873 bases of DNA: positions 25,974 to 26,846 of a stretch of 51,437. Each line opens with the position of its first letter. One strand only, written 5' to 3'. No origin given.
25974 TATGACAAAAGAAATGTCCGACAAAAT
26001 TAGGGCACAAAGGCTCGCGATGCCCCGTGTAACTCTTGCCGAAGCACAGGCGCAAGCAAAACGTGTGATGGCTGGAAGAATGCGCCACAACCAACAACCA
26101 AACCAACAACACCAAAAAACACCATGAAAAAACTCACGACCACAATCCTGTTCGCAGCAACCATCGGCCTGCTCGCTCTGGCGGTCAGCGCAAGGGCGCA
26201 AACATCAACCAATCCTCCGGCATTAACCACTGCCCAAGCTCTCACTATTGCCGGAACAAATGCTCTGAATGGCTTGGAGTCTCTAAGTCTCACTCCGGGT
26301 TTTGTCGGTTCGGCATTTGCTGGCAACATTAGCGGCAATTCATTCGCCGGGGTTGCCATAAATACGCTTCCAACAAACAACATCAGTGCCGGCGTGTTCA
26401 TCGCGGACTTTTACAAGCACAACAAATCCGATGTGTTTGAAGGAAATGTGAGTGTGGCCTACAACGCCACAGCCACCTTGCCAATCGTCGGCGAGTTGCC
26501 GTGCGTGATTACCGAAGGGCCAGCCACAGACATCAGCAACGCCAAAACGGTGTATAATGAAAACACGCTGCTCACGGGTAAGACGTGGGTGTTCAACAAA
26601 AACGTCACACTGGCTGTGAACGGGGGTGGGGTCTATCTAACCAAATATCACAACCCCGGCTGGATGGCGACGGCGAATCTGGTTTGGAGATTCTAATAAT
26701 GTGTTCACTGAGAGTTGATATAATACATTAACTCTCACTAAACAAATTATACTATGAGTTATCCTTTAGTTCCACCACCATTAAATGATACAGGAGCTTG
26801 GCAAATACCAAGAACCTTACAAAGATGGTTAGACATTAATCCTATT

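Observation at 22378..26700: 4.2-kb GC-rich cassette fused in frame after about codon 30 of a backbone gene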

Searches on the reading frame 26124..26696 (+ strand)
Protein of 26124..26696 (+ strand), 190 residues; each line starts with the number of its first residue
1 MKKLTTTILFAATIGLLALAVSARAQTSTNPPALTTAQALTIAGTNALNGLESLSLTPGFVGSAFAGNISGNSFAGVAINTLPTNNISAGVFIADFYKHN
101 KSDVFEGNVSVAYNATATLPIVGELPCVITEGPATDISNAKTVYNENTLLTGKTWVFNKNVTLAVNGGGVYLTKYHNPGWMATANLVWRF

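Call 8: search_protein_families(library=pfam, proteins=[window:26124-26696:+], max_evalue=0.1)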
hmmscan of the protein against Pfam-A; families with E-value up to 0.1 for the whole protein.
window:26124-26696:+ (190 aa): 0 families

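Call 9: search_protein_families(library=phrogs, proteins=[window:26124-26696:+], max_evalue=0.1)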
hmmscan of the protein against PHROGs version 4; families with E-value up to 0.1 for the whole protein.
window:26124-26696:+ (190 aa): 1 family
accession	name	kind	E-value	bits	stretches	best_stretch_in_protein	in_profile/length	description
phrog_3505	-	unknown function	0.041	14.9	0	144-170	37-63/69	-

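Call 36: search_protein_families(library=ncbifam, proteins=[window:26124-26696:+], max_evalue=1)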
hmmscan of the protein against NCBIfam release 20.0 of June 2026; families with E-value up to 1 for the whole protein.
window:26124-26696:+ (190 aa): 3 families
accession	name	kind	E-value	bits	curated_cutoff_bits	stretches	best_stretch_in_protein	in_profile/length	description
NF041742.1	WGxxGxxG_fam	subfamily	0.026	15.1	35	1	1-37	1-36/69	WGxxGxxG family protein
NF000755.0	PRK00046.1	equivalog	0.028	13.1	277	1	45-69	104-128/343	UDP-N-acetylmuramate dehydrogenase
TIGR00179.1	murB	equivalog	0.031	13.5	144.5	1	40-70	89-119/290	UDP-N-acetylmuramate dehydrogenase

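Call 37: find_homologous_proteins(query=window:26124-26696:+)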
Query window:26124-26696:+ (190 aa): 2 proteins with E <= 0.001 among 672 candidates.
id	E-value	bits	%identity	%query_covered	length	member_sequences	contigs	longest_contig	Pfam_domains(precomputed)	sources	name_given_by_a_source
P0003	3.2e-116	403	100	100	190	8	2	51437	-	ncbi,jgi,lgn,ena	-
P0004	4.0e-108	377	96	100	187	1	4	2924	-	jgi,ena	jgi:hypothetical protein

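Call 38: list_cluster_members(proteins=[window:26124-26696:+, window:22378-23598:+, window:20069-21403:+, window:24921-25385:+])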
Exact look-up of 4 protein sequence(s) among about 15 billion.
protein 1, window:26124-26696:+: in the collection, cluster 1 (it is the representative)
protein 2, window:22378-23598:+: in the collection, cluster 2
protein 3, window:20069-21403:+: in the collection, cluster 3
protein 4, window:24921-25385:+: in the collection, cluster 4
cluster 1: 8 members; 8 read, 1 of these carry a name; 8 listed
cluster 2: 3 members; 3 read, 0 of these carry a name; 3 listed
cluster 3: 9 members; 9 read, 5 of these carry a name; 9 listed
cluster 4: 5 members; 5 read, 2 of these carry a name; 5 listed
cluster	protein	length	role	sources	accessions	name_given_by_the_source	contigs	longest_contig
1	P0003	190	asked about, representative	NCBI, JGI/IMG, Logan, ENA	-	-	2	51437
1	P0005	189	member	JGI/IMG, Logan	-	hypothetical protein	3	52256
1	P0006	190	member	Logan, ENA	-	-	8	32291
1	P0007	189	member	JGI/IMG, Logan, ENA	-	-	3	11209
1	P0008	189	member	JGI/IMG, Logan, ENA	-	-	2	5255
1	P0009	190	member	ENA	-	-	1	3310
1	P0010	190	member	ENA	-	-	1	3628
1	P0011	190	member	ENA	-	-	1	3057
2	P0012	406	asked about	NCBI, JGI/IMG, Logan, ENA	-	-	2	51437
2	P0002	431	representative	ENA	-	-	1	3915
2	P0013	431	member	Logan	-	-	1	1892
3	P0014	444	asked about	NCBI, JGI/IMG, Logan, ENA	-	-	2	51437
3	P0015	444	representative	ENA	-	-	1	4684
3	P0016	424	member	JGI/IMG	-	hypothetical protein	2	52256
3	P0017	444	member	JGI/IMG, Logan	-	hypothetical protein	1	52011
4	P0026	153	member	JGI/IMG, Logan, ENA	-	-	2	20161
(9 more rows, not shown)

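Call 57: find_encoding_contigs(protein=P0006, flank=10000, max_places=6)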
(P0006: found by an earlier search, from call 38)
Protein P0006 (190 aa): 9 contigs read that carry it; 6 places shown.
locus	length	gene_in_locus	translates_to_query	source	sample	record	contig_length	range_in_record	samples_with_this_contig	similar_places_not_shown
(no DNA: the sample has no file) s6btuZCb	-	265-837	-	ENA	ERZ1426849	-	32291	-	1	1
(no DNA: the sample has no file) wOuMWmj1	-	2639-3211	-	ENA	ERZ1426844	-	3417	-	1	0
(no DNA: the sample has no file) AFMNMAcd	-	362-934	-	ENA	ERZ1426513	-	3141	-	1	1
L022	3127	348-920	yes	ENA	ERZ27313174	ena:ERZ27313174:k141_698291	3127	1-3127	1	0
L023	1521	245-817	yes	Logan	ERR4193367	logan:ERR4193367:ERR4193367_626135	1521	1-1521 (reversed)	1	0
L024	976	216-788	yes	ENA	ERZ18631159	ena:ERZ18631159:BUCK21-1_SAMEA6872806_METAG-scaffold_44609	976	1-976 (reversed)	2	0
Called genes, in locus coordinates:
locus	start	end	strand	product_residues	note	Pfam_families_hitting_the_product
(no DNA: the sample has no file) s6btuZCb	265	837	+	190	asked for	-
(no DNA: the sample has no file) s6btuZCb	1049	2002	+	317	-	-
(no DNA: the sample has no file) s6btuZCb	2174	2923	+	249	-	-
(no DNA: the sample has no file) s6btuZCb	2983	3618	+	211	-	-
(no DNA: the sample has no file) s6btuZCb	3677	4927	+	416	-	-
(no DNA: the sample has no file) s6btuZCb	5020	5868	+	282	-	-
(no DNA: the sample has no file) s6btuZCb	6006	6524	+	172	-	-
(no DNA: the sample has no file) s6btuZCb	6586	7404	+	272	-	-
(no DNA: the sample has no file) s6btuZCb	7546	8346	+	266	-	-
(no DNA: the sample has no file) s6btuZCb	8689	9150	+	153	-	-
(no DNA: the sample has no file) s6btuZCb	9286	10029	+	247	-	-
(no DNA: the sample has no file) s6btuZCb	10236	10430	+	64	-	-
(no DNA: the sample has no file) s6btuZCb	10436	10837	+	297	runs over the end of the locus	-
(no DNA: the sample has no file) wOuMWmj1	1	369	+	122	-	?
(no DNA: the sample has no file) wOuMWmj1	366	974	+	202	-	PF00041:fn3 (weak)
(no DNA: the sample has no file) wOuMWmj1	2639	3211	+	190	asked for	-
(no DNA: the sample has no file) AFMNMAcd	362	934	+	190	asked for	-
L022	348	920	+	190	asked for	-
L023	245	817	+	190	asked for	-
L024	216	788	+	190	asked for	-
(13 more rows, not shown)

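Call 58: find_encoding_contigs(protein=P0026, flank=10000, max_places=4)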
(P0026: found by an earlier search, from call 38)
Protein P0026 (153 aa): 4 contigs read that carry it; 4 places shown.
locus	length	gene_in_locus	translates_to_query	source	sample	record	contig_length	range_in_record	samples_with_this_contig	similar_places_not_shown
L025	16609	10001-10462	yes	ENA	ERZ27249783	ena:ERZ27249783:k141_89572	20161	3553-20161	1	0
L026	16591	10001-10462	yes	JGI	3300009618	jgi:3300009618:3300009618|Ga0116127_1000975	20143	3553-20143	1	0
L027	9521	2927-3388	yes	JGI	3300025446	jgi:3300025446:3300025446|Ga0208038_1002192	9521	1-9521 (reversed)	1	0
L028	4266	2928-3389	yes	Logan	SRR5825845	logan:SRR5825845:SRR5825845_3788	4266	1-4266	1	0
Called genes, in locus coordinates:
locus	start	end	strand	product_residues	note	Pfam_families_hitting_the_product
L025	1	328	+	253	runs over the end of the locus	-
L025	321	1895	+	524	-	-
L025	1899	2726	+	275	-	-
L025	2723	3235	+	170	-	-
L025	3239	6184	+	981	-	-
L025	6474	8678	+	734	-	-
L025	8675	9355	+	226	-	-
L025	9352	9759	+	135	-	-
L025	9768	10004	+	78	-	-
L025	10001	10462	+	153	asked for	-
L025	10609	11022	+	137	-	-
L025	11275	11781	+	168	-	-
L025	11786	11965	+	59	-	-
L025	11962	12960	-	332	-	PF00589:Phage_integrase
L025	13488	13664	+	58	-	-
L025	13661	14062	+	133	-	-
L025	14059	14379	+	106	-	-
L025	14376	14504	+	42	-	-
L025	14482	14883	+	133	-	-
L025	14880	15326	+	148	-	-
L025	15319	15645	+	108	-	-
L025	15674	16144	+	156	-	-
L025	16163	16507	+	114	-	-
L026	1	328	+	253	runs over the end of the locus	-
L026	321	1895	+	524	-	-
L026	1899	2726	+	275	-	-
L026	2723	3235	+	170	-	-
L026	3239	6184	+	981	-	-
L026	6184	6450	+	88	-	-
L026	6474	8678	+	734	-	-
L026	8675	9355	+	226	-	-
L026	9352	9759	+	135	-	-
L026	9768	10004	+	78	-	-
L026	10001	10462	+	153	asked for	-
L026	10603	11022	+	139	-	-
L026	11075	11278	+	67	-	-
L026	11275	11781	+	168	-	-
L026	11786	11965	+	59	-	-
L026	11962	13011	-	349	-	PF00589:Phage_integrase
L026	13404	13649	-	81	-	-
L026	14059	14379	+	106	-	-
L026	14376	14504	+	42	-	-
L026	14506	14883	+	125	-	-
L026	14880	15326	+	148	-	-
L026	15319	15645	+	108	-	-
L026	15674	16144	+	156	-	-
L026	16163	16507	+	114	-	-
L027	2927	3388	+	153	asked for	-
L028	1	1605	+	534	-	?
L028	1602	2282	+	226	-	-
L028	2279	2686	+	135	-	-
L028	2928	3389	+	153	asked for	-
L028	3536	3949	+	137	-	-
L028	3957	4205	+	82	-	-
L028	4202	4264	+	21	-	?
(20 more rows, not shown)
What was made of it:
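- One carrier encodes an integrase and so probably resides in a host chromosome as a prophage (call 58).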

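Call 62: find_related_loci(query=L026:11962-13011:-, collection=genome_contigs, flank=10000)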
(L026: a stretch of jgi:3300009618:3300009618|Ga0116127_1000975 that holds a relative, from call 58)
Query L026:11962-13011:- (349 aa) in genome_contigs; peptide patterns used: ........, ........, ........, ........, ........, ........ (x = any residue, [..] = any of these).
191 stretches matched a pattern, but none encodes a relative of the query by tblastn (E <= 1e-3).

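Call 74: search_solved_structures(query=window:26124-26693:+, max_evalue=10, show_alignments=1)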
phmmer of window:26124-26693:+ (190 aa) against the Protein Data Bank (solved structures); distinct sequences matched with E-value up to 10: 3.
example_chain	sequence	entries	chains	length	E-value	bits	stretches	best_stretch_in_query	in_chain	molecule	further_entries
4lw8_A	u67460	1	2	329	0.045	16.7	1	20-82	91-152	Putative epimerase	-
5mu4_A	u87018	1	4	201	0.092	15.7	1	100-163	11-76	Tail tubular protein A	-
7y1c_W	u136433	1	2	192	0.12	15.3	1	101-163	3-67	phage tail tubular protein A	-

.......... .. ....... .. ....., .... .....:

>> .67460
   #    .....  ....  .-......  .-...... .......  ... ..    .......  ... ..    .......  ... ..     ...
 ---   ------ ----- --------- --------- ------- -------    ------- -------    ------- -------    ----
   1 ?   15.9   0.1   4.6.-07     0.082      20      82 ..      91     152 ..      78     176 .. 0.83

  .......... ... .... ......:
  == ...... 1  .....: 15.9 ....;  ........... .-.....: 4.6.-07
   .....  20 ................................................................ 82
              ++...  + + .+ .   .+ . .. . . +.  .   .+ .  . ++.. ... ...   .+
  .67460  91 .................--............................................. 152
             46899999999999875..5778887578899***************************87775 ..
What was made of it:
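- On Ail/Lom/OmpX-type small outer-membrane beta-barrel (c9): No Pfam, NCBIfam or PDB match of significance (calls 8, 36, 74).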

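Call 85: search_protein_families(library=padloc, proteins=[window:26124-26696:+], max_evalue=0.01)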
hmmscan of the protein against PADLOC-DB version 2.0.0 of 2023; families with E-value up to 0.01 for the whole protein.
window:26124-26696:+ (190 aa): 0 families
